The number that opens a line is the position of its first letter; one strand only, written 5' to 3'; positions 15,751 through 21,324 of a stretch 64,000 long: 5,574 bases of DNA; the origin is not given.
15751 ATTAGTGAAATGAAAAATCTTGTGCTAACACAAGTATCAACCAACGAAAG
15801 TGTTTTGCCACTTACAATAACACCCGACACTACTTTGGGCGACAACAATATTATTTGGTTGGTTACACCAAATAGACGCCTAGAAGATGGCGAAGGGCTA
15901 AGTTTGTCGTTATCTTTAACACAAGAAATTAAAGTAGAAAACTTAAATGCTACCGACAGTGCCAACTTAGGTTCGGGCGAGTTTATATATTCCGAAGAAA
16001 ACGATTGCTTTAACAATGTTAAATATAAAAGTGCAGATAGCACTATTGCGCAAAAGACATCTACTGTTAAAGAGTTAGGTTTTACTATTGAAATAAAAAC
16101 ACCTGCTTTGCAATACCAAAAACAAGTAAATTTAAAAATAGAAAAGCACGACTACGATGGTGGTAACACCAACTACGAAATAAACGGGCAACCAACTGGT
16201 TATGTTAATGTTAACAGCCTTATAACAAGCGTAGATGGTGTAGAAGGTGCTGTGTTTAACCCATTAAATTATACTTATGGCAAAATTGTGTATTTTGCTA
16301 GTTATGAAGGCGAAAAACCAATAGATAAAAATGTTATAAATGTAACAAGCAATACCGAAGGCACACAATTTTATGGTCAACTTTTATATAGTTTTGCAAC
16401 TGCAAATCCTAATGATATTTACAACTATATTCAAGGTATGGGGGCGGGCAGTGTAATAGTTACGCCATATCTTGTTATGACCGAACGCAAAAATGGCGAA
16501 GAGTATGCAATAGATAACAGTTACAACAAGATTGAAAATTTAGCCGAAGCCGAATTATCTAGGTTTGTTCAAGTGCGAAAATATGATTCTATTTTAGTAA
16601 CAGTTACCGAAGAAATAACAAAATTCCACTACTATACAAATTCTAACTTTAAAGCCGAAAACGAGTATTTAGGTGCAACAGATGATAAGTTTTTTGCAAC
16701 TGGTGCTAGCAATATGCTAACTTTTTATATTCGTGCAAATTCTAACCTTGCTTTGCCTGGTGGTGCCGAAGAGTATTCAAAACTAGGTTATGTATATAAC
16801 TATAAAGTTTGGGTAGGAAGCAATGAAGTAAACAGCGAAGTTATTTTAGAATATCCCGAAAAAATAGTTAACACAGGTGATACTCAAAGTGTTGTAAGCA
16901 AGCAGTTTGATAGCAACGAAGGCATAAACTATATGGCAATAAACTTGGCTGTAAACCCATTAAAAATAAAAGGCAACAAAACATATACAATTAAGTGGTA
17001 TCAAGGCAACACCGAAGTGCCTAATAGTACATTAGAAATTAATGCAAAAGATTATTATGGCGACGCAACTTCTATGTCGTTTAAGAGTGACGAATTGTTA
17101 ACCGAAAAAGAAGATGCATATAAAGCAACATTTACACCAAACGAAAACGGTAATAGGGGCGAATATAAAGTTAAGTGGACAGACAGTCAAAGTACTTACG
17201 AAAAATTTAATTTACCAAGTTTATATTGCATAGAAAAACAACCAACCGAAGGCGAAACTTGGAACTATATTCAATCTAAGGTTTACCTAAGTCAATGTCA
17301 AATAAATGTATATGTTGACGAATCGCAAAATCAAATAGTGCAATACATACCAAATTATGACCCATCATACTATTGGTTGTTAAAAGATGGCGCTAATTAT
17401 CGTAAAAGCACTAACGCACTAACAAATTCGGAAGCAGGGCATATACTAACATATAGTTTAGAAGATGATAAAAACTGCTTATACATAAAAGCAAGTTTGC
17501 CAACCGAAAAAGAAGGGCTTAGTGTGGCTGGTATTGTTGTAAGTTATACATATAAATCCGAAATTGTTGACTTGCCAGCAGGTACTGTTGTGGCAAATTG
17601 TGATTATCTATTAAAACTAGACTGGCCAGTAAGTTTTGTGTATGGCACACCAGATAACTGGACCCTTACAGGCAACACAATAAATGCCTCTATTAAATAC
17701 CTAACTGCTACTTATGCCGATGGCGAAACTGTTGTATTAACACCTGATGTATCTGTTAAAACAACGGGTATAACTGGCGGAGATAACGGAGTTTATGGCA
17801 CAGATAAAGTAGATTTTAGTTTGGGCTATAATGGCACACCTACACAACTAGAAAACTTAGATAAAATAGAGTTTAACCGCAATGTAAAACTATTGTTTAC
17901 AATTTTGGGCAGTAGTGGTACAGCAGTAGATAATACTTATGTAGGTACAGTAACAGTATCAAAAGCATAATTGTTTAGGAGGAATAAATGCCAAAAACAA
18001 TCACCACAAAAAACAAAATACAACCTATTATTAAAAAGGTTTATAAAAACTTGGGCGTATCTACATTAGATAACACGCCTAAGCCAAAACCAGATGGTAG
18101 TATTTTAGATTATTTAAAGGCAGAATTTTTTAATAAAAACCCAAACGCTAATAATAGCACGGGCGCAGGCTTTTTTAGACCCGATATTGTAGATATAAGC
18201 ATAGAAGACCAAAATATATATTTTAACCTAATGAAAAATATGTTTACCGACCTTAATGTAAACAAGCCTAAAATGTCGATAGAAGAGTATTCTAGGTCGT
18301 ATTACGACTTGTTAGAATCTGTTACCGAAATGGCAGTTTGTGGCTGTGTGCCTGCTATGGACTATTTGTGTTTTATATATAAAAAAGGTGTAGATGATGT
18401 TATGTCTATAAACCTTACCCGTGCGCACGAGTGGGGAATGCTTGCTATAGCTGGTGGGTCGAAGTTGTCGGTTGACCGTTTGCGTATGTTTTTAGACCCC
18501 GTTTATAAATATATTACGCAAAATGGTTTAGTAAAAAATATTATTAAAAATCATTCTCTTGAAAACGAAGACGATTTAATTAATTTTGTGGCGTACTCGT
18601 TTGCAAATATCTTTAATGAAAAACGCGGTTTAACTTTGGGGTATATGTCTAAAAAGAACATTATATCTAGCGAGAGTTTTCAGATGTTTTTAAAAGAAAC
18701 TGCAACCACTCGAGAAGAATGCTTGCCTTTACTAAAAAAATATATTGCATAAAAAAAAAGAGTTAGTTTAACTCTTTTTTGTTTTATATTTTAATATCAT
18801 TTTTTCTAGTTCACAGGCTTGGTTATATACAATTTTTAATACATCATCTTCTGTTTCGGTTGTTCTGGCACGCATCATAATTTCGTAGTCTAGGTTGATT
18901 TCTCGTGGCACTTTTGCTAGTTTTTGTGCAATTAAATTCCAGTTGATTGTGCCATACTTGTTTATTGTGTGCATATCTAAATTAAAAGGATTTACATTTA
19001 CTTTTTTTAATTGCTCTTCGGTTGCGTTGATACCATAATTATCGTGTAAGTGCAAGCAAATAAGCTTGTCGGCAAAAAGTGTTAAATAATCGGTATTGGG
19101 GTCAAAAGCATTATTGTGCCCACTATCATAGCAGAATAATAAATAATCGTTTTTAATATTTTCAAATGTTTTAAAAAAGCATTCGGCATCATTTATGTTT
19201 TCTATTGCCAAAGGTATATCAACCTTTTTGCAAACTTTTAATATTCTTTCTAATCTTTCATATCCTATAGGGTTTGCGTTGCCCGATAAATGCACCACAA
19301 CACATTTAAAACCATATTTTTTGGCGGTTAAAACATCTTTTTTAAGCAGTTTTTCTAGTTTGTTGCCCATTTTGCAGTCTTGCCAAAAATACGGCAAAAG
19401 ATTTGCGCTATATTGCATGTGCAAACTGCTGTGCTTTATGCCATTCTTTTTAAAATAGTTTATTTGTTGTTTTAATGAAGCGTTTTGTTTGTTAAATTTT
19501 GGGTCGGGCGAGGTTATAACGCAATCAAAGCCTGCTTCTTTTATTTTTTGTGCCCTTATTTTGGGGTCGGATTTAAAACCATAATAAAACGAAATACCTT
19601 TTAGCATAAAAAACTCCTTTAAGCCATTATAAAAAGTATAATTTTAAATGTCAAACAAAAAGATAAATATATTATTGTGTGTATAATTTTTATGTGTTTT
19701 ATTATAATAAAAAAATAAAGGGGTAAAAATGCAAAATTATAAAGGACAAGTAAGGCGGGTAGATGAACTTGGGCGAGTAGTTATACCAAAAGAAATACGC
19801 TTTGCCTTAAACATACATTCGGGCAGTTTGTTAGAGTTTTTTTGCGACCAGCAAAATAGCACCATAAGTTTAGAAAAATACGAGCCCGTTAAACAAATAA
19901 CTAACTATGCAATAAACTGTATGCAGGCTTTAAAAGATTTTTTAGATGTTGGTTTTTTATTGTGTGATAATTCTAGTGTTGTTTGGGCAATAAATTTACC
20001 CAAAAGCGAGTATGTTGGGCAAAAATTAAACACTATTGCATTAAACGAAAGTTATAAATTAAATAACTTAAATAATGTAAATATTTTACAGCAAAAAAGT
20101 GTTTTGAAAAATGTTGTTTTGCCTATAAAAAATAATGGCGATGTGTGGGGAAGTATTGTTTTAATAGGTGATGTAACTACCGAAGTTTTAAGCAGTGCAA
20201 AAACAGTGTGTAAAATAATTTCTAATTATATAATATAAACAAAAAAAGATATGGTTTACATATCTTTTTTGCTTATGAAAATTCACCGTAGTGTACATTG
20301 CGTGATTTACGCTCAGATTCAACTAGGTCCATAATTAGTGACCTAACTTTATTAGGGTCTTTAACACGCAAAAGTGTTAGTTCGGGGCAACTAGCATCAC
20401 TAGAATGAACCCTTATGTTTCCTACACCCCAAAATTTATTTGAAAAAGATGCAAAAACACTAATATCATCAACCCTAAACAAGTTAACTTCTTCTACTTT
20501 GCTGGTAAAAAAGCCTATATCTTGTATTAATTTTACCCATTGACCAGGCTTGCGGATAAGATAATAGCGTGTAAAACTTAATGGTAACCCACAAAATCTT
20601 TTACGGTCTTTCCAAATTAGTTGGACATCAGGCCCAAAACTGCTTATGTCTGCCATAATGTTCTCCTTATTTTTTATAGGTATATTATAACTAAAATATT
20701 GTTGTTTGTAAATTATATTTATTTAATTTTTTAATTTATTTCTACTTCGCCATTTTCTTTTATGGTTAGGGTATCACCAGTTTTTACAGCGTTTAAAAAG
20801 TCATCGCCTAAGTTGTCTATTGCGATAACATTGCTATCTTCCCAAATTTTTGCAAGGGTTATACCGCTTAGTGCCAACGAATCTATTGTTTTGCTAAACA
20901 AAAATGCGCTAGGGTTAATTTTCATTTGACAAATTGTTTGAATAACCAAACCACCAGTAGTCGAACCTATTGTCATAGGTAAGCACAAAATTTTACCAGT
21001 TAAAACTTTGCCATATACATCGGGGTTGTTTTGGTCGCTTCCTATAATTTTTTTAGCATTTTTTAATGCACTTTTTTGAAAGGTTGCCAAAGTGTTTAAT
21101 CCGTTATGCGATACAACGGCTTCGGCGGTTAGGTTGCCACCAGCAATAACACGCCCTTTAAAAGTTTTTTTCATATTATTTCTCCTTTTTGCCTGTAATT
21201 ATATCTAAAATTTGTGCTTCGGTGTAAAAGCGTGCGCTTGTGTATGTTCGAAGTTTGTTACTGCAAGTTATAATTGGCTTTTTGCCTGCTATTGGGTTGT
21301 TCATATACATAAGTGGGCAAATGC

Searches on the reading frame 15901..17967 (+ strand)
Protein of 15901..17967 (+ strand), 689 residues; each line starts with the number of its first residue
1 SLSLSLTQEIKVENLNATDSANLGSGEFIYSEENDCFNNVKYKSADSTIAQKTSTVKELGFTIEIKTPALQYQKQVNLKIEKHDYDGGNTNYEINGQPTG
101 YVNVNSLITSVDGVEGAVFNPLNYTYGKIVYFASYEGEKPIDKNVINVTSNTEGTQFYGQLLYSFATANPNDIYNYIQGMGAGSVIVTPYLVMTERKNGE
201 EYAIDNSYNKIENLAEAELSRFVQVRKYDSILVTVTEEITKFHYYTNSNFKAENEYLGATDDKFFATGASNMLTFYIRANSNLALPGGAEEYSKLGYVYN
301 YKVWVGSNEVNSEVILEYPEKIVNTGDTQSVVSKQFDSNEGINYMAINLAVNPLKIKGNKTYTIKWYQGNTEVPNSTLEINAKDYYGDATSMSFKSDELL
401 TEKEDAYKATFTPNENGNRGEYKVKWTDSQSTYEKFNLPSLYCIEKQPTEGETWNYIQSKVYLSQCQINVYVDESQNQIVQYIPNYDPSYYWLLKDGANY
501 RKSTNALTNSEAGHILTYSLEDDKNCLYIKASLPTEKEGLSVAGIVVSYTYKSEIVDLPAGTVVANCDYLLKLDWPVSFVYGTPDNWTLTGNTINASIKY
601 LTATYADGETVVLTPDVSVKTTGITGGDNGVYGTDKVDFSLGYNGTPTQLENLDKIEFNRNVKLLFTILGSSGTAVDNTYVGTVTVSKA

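Call 97: search_protein_families(library=pfam, proteins=[window:15901-17967:+], max_evalue=1)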
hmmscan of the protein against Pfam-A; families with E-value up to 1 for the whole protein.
window:15901-17967:+ (689 aa): 1 family
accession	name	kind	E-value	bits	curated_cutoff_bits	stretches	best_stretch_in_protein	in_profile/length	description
PF03396.20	Pox_RNA_pol_35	-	0.043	13.5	25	1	441-497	49-104/293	Poxvirus DNA-directed RNA polymerase, 35 kD subunit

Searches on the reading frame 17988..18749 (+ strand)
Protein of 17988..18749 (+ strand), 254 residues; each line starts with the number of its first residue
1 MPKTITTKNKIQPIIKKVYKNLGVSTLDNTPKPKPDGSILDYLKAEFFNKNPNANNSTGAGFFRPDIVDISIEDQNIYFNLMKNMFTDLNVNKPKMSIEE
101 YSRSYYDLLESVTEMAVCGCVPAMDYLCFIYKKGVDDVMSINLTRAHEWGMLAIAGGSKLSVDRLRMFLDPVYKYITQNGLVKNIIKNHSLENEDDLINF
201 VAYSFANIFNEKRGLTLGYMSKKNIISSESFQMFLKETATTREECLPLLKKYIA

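Call 9: search_protein_families(library=pfam, proteins=[window:17988-18749:+], max_evalue=0.001)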
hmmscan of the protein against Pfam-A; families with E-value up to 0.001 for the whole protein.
window:17988-18749:+ (254 aa): 0 families

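Call 97: search_protein_families(library=pfam, proteins=[window:17988-18749:+], max_evalue=1)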
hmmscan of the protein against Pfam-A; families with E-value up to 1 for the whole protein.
window:17988-18749:+ (254 aa): 3 families
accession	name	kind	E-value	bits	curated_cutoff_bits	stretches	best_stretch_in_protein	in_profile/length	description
PF08691.15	Nse5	-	0.015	14.5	25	1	164-217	179-242/506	DNA repair proteins Nse5 and Nse6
PF14288.11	FKS1_dom1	-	0.093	13.5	27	1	125-197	24-95/111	1,3-beta-glucan synthase subunit FKS1, domain-1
PF07782.18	DC_STAMP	-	0.1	12.9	25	1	90-131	38-79/191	DC-STAMP-like protein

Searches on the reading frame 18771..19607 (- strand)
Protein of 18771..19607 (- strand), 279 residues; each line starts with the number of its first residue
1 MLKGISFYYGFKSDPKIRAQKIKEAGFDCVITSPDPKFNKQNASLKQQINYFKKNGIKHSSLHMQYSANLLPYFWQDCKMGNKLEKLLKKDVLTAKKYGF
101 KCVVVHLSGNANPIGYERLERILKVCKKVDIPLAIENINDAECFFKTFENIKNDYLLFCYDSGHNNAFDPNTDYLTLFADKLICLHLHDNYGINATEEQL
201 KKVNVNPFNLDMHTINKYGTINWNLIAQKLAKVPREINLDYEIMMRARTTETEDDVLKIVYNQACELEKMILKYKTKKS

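Call 9: search_protein_families(library=pfam, proteins=[window:18771-19607:-], max_evalue=0.001)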
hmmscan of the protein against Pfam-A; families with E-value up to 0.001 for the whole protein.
window:18771-19607:- (279 aa): 1 family
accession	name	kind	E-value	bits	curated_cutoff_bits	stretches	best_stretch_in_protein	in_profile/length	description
PF01261.30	AP_endonuc_2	-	3.9e-10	40.3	31.1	1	20-234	2-220/249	Xylose isomerase-like TIM barrel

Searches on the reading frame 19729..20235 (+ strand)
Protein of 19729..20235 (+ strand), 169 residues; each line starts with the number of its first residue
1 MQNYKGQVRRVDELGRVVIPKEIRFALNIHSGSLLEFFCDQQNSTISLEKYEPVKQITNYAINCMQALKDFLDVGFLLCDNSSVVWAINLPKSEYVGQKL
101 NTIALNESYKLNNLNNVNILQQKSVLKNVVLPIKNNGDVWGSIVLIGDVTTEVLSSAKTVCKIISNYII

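Call 9: search_protein_families(library=pfam, proteins=[window:19729-20235:+], max_evalue=0.001)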
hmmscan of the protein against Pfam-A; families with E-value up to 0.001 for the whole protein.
window:19729-20235:+ (169 aa): 2 families
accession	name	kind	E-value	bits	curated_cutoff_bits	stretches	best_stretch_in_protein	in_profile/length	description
PF04014.23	MazE_antitoxin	-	1.1e-08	35.3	24.7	1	8-53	1-45/48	Antidote-toxin recognition MazE, bacterial antitoxin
PF15714.11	SpoVT_C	-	1.1e-05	26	27.5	1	57-153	2-107/128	Stage V sporulation protein T C-terminal, transcription factor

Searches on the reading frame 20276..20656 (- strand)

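Call 9: search_protein_families(library=pfam, proteins=[window:20276-20656:-], max_evalue=0.001)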
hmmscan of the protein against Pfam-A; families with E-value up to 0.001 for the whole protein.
window:20276-20656:- (127 aa): 1 family
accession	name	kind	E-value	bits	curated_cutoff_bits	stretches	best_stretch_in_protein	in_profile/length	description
PF03703.20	bPH_2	-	1.1e-06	29.2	22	1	43-107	13-77/78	Bacterial PH domain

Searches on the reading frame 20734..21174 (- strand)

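Call 9: search_protein_families(library=pfam, proteins=[window:20734-21174:-], max_evalue=0.001)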
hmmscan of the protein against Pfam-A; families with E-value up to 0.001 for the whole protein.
window:20734-21174:- (147 aa): 1 family
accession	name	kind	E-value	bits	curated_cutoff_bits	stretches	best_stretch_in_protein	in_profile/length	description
PF01989.23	AcnX_swivel_put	-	5e-09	36.3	27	1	49-110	17-77/80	Aconitase X swivel domain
